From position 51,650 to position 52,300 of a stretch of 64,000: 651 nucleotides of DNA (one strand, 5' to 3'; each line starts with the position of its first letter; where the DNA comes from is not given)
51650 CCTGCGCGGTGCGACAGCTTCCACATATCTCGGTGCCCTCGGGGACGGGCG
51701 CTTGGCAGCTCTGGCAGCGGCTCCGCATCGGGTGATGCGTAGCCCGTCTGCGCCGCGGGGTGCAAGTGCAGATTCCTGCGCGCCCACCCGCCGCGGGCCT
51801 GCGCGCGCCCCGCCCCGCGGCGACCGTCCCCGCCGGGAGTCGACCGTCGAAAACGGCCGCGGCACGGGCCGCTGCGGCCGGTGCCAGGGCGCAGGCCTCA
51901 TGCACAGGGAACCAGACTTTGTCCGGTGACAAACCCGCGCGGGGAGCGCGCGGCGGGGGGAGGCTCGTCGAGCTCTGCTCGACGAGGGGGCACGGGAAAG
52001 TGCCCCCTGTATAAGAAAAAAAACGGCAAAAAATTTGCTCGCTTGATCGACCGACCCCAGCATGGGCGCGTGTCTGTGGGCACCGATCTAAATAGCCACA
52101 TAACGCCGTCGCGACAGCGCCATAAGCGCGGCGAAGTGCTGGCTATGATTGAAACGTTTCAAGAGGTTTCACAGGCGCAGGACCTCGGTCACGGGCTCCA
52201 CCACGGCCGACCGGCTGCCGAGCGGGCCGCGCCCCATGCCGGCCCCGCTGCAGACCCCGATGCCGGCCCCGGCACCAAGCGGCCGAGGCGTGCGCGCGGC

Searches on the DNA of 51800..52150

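Call 8: search_rna_families(source=window, start=51800, end=52150, threshold=evalue, max_evalue=10, show_alignments=3)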
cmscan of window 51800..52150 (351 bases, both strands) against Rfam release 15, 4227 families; matches with E-value up to 10: 4.
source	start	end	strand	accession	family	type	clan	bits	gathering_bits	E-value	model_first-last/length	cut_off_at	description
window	52014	52114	-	RF02551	DapZ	Cis-reg;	-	19.1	56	0.52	1-78/78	no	ABC transporter regulator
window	51939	52050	-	RF02344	ar14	Gene; sRNA;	-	15.4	58.8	0.99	1-123/123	no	Alphaproteobacterial ar14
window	51944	52047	-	RF00457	IRES_mnt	Cis-reg; IRES;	-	12.2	100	0.72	1-203/203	no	Mnt IRES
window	51960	52028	+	RF01696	Chlorobi-1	Gene; sRNA;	-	11.1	50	3.4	1-67/67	no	Chlorobi-1 RNA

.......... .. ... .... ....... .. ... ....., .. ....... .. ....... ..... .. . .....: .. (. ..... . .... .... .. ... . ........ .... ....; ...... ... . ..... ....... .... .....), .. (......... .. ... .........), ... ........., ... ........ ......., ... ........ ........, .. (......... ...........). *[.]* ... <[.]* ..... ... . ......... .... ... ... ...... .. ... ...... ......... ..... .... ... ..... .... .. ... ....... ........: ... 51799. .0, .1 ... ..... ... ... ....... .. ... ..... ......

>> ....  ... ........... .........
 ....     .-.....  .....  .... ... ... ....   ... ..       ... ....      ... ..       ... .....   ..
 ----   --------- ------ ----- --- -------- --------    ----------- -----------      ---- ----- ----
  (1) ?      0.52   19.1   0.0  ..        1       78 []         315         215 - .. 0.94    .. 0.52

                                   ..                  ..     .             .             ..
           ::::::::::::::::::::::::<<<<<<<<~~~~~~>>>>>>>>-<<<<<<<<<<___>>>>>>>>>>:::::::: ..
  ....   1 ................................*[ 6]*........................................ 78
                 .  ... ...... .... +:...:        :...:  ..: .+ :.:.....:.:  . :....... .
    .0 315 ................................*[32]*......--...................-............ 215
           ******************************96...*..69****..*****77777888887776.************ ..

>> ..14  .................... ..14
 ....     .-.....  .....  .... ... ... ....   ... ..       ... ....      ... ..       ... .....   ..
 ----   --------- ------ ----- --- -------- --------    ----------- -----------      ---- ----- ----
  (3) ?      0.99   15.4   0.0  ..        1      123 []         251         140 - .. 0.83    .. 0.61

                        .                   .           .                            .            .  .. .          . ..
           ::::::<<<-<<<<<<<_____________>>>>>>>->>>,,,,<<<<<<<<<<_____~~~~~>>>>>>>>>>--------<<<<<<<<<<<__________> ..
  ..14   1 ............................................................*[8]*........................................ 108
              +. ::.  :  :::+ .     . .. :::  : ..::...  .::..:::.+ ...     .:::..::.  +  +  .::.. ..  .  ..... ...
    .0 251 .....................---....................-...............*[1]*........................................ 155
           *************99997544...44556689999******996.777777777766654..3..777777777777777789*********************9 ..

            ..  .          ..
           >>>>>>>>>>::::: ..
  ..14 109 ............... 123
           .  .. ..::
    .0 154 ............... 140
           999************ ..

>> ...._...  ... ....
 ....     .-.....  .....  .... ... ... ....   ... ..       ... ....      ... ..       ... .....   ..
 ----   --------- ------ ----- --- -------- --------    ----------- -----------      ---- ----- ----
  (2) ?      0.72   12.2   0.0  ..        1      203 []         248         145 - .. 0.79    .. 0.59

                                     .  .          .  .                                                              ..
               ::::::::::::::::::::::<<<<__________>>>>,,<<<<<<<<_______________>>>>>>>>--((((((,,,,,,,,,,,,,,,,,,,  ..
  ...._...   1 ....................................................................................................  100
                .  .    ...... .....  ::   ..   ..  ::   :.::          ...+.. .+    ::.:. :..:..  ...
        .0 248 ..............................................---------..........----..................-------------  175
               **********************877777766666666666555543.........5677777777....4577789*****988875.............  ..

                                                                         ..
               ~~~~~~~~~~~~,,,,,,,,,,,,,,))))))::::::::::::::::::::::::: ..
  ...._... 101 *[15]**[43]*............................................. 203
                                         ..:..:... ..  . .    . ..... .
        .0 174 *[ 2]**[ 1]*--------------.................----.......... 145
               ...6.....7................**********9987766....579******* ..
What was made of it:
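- A weak resemblance on the minus strand to the anti-Shine-Dalgarno sRNA ar14, at E about 1 and far below its gathering score (call 8).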
